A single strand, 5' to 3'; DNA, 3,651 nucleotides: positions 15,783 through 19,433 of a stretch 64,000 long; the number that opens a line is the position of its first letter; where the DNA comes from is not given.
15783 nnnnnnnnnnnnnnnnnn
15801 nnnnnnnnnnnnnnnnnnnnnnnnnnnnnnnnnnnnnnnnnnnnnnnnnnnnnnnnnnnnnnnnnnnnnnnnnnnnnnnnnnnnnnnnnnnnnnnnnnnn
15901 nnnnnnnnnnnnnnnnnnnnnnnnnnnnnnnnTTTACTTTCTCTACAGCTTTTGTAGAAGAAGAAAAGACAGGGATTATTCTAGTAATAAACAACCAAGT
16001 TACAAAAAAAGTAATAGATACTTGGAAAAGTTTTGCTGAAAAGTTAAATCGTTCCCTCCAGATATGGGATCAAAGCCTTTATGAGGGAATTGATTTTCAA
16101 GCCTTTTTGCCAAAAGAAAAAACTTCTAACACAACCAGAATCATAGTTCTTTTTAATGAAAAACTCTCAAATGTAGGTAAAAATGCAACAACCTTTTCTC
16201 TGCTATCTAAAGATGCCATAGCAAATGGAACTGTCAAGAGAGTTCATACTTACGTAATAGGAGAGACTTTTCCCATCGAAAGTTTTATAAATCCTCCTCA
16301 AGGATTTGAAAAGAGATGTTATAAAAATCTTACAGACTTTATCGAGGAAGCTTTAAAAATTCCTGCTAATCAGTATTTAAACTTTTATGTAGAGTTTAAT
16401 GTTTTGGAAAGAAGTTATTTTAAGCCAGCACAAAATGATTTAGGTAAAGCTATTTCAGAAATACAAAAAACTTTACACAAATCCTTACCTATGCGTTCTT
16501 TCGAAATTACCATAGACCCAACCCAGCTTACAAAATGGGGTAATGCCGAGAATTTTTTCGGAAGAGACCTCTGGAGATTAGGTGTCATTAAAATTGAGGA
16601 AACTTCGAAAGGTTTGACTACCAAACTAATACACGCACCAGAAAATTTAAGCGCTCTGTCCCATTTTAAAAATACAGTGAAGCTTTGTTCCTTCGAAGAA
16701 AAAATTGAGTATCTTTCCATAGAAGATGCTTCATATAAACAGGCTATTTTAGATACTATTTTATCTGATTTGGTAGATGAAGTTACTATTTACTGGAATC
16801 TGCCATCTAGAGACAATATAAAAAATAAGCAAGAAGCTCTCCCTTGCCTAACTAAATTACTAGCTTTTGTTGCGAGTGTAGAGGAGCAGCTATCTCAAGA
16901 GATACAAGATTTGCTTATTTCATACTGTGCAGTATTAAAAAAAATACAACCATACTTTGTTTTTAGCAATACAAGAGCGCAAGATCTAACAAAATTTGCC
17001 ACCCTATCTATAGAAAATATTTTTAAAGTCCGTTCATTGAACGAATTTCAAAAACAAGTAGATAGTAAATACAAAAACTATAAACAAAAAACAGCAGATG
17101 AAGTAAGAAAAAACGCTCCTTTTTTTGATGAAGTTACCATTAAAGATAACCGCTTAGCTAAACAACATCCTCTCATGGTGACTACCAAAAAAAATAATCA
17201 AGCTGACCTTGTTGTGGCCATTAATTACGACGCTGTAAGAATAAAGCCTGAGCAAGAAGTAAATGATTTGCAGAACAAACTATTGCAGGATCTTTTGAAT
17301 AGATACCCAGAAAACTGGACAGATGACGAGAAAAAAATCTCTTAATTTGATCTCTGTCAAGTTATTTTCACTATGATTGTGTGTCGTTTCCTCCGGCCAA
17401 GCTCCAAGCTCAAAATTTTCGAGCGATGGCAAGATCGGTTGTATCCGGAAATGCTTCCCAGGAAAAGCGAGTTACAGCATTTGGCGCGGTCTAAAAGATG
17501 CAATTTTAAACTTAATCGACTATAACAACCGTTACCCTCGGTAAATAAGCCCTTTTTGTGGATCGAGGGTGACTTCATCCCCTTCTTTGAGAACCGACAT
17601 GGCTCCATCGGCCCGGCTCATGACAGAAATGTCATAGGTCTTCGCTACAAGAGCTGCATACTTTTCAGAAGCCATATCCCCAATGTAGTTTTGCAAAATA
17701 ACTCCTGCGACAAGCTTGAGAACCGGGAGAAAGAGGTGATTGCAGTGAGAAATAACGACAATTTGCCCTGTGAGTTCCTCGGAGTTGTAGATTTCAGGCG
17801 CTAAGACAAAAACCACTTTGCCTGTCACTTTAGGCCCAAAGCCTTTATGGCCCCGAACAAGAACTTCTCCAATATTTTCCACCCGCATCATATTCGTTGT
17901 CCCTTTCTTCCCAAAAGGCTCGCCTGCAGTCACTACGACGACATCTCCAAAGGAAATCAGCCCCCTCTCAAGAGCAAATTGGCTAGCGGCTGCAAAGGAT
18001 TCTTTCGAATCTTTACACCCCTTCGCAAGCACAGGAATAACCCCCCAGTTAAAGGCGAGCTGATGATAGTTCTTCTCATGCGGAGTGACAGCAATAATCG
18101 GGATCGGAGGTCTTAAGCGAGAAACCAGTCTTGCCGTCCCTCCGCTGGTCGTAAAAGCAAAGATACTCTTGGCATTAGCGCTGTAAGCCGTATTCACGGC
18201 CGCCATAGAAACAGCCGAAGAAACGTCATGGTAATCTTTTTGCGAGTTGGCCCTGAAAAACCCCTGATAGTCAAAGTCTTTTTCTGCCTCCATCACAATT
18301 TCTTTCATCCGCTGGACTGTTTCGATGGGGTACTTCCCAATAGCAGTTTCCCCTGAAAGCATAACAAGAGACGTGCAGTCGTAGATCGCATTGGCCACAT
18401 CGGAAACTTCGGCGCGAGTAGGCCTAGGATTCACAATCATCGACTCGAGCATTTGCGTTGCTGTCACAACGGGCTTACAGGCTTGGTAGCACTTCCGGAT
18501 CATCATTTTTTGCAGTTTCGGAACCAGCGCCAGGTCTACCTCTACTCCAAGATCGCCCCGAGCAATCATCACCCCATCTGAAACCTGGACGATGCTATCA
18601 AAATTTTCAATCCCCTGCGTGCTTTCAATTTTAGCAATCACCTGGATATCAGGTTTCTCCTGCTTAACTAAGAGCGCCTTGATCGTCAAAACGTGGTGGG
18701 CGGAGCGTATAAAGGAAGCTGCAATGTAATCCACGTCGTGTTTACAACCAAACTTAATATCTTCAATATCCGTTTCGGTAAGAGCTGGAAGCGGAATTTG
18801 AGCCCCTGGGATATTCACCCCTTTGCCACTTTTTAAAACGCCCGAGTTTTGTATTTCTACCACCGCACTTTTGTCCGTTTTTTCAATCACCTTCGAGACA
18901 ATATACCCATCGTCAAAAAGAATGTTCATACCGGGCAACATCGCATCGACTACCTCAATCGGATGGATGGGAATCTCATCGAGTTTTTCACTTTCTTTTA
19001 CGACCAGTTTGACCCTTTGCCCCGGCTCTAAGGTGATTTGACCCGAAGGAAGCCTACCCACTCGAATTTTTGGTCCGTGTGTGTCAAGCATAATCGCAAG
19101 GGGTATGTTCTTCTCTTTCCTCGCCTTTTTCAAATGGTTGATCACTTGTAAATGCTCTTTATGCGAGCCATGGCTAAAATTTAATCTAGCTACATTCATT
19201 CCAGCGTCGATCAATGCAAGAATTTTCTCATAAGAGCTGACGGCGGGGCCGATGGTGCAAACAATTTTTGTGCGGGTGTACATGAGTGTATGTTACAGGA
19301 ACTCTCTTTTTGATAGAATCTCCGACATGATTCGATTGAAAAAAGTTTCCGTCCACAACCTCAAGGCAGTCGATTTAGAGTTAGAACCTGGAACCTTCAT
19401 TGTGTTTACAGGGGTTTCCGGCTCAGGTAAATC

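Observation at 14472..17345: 957-aa protein with four blocks of Gly-X-Y triplets and a large unassignable remainder: candidate secreted or effector protein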

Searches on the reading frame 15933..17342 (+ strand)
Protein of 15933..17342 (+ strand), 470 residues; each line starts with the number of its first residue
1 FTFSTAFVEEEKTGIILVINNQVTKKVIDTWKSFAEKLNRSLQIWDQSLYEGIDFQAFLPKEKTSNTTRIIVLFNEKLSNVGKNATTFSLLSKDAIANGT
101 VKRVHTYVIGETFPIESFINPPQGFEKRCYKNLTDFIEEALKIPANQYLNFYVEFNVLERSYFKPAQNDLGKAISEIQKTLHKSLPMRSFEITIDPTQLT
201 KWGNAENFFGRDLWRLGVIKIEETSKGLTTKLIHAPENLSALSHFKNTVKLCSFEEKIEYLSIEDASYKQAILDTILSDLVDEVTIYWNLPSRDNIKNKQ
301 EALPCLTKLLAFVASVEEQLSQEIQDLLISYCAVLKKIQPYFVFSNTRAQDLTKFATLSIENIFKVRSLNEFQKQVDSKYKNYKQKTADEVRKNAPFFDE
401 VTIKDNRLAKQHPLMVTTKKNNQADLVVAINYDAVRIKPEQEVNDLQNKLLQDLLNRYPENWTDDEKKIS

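Call 56: predict_structure(alignment_id=A4)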
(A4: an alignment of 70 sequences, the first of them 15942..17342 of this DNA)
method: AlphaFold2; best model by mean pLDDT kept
length: 467 residues; sequences in the alignment: 70
mean_pLDDT: 82.3   pTM: 0.80
mean pLDDT of the five models: 82.3, 80.2, 79.6, 79.1, 78.8
residues with pLDDT >= 90: 213; 70-90: 176; 50-70: 40; < 50: 38
segments of 3 or more residues with pLDDT < 50: 395-397, 401-413, 415-435
pLDDT, mean of each block of 10 residues (from residue 1): 77 94 96 95 89 85 89 84 86 85 93 78 90 94 86 91 91 91 89 80 76 92 80 92 94 96 96 92 78 82 95 87 95 77 78 94 87 92 68 52 42 45 33 51 78 79 72
secondary structure, 60 per line:
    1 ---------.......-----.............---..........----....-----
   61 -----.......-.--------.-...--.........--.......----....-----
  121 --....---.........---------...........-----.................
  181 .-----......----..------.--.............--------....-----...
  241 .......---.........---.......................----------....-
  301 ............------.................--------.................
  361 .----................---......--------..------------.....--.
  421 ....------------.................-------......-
elements in order: E10-16 H22-34 E38-43 H44-47 H52-55 E66-72 H90-98 E101-107 H112-115 E123-126 H130-138 E148-158 H164-181 E187-192 E208-220 E229-232 H238-247 H251-259 H263-285 H296-299 H301-312 H319-335 H344-361 H366-381 H385-390 E413-417 E420-424 H437-453 H461-466

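Call 58: fold_search(model_id=the predicted structure, library=pdb)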
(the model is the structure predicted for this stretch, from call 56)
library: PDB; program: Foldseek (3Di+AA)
matches with E <= 10: 681; with E <= 0.001: 0
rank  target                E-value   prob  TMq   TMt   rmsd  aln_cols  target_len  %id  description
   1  5vk7_B                2.0e-02  0.35  0.15  0.17  25.2       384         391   11  aspartate aminotransferase pH 4.0 (released 2017-11-01)
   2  5tor_A                2.8e-02  0.33  0.16  0.17  24.9       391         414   11  Crystal structure of AAT D222T mutant (released 2017-03-01)
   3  6cin_A                3.8e-02  0.21  0.16  0.07  24.4       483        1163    9  Crystal structure of pyruvate:ferredoxin oxidoreductase from Moorella thermoacetica (released 2018-03-28)
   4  8isy_B                3.8e-02  0.12  0.12  0.13  38.5       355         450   10  Cryo-EM structure of free-state Crt-SPARTA (released 2023-10-18)
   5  5ton_A                4.0e-02  0.30  0.15  0.17  25.2       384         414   10  Crystal structure of AAT H143L mutant (released 2017-03-01)
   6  6cip_A                4.3e-02  0.20  0.16  0.07  24.4       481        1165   10  Pyruvate:ferredoxin oxidoreductase from Moorella thermoacetica with acetyl-TPP bound (released 2018-03-28)
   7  5tot_A                5.0e-02  0.25  0.15  0.17  24.5       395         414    9  Crystal structure of AAT H143L:H189L double mutant (released 2017-03-01)
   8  6zvg_B                5.5e-02  0.23  0.16  0.18  24.4       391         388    9  Psychrophilic aromatic amino acids aminotransferase from Psychrobacter sp. B6 cocrystalized with substrate analog - L- (released 2021-07-14)
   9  5toq_A                6.1e-02  0.23  0.15  0.17  25.1       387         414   11  High resolution crystal structure of AAT (released 2017-03-01)
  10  5ton_B                6.8e-02  0.23  0.15  0.17  25.3       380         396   10  Crystal structure of AAT H143L mutant (released 2017-03-01)
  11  3ii0_C                6.8e-02  0.21  0.15  0.17  24.1       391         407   10  Crystal structure of human Glutamate oxaloacetate transaminase 1 (GOT1) (released 2009-08-11)
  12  6jpk_A                7.1e-02  0.23  0.14  0.16  24.1       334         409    9  Crystal structure of S. pombe aspartate aminotransferase (released 2019-09-11)
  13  6cio_A                7.5e-02  0.20  0.16  0.07  23.4       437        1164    9  Pyruvate:ferredoxin oxidoreductase from Moorella thermoacetica with lactyl-TPP bound (released 2018-03-28)
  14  6cin_D                7.5e-02  0.16  0.16  0.07  24.1       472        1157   10  Crystal structure of pyruvate:ferredoxin oxidoreductase from Moorella thermoacetica (released 2018-03-28)
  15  5toq_B                7.9e-02  0.21  0.15  0.17  25.3       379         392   10  High resolution crystal structure of AAT (released 2017-03-01)
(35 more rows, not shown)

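Call 67: search_protein_families(library=pfam, alignment_id=A5, max_evalue=1)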
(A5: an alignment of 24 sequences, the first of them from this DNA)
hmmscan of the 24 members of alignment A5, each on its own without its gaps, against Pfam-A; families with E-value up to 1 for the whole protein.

A. member 1, seq(470 aa): 2 families
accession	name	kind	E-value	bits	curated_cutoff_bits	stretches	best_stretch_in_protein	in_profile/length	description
PF12378.14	P1_N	-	0.38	10.5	24.8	1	356-466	44-159/286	Mycoplasma adhesin P1, N-terminal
PF18290.7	Nudix_hydro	-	0.66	10.5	26.5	0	28-55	19-46/80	Nudix hydrolase domain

B. families by the number of members that match (of 24 scanned): 19 families
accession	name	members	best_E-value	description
PF12552.13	DUF3741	2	0.038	Protein of unknown function (DUF3741)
PF02005.22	TRM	1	0.011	N2,N2-dimethylguanosine tRNA methyltransferase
PF09155.15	DUF1940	1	0.037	Domain of unknown function (DUF1940)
PF25304.1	WH_eIF2D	1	0.042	eIF2D winged helix domain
PF20979.2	Arginosuc_syn_C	1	0.046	Arginosuccinate synthase C-terminal domain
PF18066.6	Phage_ABA_S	1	0.056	Phage ABA sandwich domain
PF03412.21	Peptidase_C39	1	0.068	Peptidase C39 family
PF07200.18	Mod_r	1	0.088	Modifier of rudimentary (Mod(r)) protein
PF04353.18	Rsd_AlgQ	1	0.092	Regulator of RNA polymerase sigma(70) subunit, Rsd/AlgQ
PF02551.21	Acyl_CoA_thio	1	0.11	Acyl-CoA thioesterase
PF23976.1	DUF7302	1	0.11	Family of unknown function (DUF7302)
PF09887.15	DUF2114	1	0.12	Uncharacterized protein conserved in archaea (DUF2114)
PF09707.15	Cas_Cas2CT1978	1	0.13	CRISPR-associated protein (Cas_Cas2CT1978)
PF15759.10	TMEM108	1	0.13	TMEM108 family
PF15878.10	Frey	1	0.14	Protein Frey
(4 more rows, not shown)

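Call 68: search_solved_structures(query=A5, max_evalue=10)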
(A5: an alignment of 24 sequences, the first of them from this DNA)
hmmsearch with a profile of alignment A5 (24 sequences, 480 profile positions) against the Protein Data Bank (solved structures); distinct sequences matched with E-value up to 10: 1.
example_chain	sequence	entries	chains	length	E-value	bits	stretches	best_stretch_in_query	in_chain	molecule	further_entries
9hz8_A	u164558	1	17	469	0.75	11.7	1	330-400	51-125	Major capsid protein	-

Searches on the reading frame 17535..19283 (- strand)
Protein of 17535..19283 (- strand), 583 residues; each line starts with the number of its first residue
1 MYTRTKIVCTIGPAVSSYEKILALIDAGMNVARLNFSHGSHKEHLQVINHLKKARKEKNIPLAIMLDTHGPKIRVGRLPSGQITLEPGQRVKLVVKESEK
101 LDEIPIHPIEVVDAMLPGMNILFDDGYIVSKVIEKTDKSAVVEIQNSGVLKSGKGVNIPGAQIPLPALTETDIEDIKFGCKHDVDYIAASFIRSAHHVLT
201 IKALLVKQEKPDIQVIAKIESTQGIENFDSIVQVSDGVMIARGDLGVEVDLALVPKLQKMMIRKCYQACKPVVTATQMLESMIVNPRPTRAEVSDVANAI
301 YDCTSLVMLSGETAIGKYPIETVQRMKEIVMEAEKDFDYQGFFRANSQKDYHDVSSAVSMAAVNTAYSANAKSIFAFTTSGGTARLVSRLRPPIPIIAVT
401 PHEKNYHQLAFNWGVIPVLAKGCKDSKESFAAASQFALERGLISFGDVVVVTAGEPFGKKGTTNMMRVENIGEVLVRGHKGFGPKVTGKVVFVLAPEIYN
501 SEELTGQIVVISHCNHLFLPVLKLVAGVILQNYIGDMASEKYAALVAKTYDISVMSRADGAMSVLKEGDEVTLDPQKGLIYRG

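Call 48: search_protein_families(library=ncbifam, proteins=[window:17535-19283:-], max_evalue=0.00001)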
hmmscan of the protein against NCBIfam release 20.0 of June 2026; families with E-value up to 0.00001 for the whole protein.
window:17535-19283:- (583 aa): 7 families
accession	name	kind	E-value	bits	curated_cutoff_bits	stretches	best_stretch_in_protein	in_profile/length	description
NF004978.0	PRK06354.1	subfamily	1.1e-182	608.6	462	1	3-583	8-585/590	pyruvate kinase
TIGR01064.1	pyruv_kin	equivalog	2e-170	567.4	306.4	1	4-471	2-476/476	pyruvate kinase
NF004491.0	PRK05826.1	subfamily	1.3e-167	558.1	432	1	2-472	4-476/477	pyruvate kinase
NF004886.0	PRK06247.1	subfamily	1.2e-147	492.5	623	1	3-473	5-472/476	pyruvate kinase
NF006664.0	PRK09206.1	equivalog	1.2e-138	462.6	686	1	4-470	3-469/470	pyruvate kinase PykF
NF005234.0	PRK06739.1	equivalog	7.2e-86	288.3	564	1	8-334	6-329/352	pyruvate kinase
NF011314.0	PRK14725.1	equivalog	5.8e-59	199.9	642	2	106-329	364-589/614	pyruvate kinase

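Call 50: find_related_loci(query=window:17535-19283:-, collection=genome_contigs, flank=10000)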
Query window:17535-19283:- (583 aa) in genome_contigs; peptide patterns used: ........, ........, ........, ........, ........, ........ (x = any residue, [..] = any of these).
534 stretches matched a pattern; 351 encode a relative of the query (tblastn E <= 1e-3); the best 80 are kept; 80 distinct loci.
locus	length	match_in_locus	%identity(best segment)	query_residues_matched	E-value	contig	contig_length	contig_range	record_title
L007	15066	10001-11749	80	1-583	0e+0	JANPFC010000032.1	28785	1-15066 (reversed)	MAG: Chlamydiota bacterium isolate VAR_78_metabat_106 VAR_78_k141_868192, whole genome shotgun sequence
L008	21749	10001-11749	79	1-583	0e+0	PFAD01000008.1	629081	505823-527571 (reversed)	MAG: Chlamydiae bacterium CG10_big_fil_rev_8_21_14_0_10_42_34 CG10_8_21_14_0.10_scaffold_24_c, whole genome shotgun sequ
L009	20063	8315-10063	79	1-583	0e+0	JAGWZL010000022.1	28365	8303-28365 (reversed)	MAG: Verrucomicrobia bacterium isolate REEB52 contig-150_2014, whole genome shotgun sequence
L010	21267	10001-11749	78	1-583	0e+0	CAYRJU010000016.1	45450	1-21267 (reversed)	MAG TPA_asm: uncultured bacterium isolate SRP200132_co2_350 genome assembly, contig: NODE_589_length_45450_cov_13.377597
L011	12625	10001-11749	78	1-583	0e+0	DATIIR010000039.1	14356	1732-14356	MAG TPA_asm: Chlamydiales bacterium isolate SMAG_U15670 k141_445962, whole genome shotgun sequence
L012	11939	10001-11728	75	1-583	0e+0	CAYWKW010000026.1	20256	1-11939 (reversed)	MAG TPA_asm: uncultured bacterium isolate SRP200132_co2_218 genome assembly, contig: NODE_2119_length_20256_cov_9.999653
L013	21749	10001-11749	76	1-583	0e+0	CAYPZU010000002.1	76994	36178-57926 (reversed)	MAG TPA_asm: uncultured bacterium isolate SRP292972_co2_195 genome assembly, contig: NODE_272_length_76994_cov_8.829683,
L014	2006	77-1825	77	1-583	0e+0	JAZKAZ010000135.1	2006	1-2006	MAG: Chlamydiota bacterium isolate ADI_H3L2_1_122_18_3-bin054_1 ADIH3L21_B054_1_000000000135, whole genome shotgun seque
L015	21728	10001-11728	75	1-583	0e+0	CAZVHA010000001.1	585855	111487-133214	MAG TPA_asm: uncultured bacterium isolate SRP178908_co1_279 genome assembly, contig: NODE_3_length_585855_cov_47.610802,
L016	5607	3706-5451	74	1-583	0e+0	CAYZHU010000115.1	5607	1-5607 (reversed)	MAG TPA_asm: uncultured bacterium isolate SRP200132_co1_73 genome assembly, contig: NODE_27920_length_5607_cov_5.192543,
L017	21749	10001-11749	74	1-583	0e+0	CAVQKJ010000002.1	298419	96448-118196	MAG: uncultured Chlamydiae bacterium isolate MFD00008.bin.3.143 genome assembly, contig: contig_107318, whole genome sho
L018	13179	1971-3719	69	2-583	0e+0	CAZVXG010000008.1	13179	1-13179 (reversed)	MAG TPA_asm: uncultured bacterium isolate SRP200132_co3_287 genome assembly, contig: NODE_3585_length_13179_cov_8.108732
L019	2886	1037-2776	70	3-583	0e+0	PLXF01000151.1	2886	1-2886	MAG: Parachlamydiales bacterium isolate palsa_1448 73.20120700_P3D.493_contig_709915, whole genome shotgun sequence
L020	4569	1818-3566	70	1-583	0e+0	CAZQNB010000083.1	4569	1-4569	MAG TPA_asm: uncultured bacterium isolate SRP286056_co3_62 genome assembly, contig: NODE_28819_length_4569_cov_20.682765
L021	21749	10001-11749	69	1-583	0e+0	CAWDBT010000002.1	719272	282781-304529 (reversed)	MAG: Parachlamydiales bacterium isolate MFD02979.bin.3.154 genome assembly, contig: contig_29572, whole genome shotgun s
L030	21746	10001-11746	68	1-583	0e+0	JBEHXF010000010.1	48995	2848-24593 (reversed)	MAG: Chlamydiota bacterium isolate ES1.bin.38 NODE_696_length_48995_cov_4.412181, whole genome shotgun sequence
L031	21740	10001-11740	68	3-583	0e+0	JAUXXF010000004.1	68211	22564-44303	MAG: Chlamydiales bacterium isolate C15_metabat.bin.97 C15_k141_361604, whole genome shotgun sequence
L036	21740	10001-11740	65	4-583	0e+0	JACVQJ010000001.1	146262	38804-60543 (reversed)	MAG: Parachlamydiales bacterium isolate B4_bin.14 scaffold_2, whole genome shotgun sequence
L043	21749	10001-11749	61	1-583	0e+0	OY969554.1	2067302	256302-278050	MAG: uncultured Chlamydiales bacterium isolate MFD04540.bin.c.3 genome assembly, chromosome: 1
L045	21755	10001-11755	62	1-583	0e+0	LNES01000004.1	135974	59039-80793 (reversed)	MAG: Chlamydiae bacterium Ga0074140 Ga0074140_11.4, whole genome shotgun sequence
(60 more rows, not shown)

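Call 78: search_protein_families(library=pfam, proteins=[L043:12386-13699:-, L030:14061-15353:-, L010:12459-13253:-, L017:11760-12794:-, L031:11772-12692:-, L036:12504-13619:-, L045:12310-13941:-, L030:11737-12684:-, L010:13353-14219:+], max_evalue=0.01)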
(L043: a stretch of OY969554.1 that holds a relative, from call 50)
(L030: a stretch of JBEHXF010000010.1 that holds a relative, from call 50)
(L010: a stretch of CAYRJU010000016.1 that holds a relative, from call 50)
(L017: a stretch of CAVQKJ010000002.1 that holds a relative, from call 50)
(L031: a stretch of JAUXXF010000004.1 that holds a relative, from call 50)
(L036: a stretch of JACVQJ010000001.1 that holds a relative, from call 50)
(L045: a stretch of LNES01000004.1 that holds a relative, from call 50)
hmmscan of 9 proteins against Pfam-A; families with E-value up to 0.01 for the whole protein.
L043:12386-13699:- (437 aa): 2 families
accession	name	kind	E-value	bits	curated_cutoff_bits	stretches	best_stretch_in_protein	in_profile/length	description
PF23247.1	LRR_RPS2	-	0.00028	21.3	27.9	1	190-252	12-75/160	Plant disease resistance protein RPS2-like, leucine-rich repeats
PF13516.12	LRR_6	-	0.0016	18.8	23.4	0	333-354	1-21/24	Leucine Rich repeat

L030:14061-15353:- (430 aa): 0 families

L010:12459-13253:- (264 aa): 0 families

L017:11760-12794:- (344 aa): 0 families

L031:11772-12692:- (306 aa): 1 family
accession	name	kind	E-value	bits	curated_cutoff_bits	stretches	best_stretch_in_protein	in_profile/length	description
PF10261.15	FIT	-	0.0049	16.9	21.4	0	219-246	122-149/240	Fat storage-inducing transmembrane protein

L036:12504-13619:- (371 aa): 3 families
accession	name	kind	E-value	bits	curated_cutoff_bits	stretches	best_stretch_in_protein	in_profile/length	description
PF21248.3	SoFic-like_C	-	5.6e-30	103.8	27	1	289-363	1-75/76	Protein adenylyltransferase SoFic-like, C-terminal domain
PF13784.11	Fic_N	-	9.7e-25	86.9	26.7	1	37-117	1-81/82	Fic/DOC family N-terminal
PF02661.23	Fic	-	2.1e-17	64.2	24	1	157-224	29-93/93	Fic/DOC family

L045:12310-13941:- (543 aa): 0 families

L030:11737-12684:- (315 aa): 1 family
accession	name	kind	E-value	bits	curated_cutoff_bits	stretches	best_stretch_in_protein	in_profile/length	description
PF13975.11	gag-asp_proteas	-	0.00017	22.5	28.2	0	215-238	3-26/92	gag-polyprotein putative aspartyl protease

L010:13353-14219:+ (288 aa): 0 families
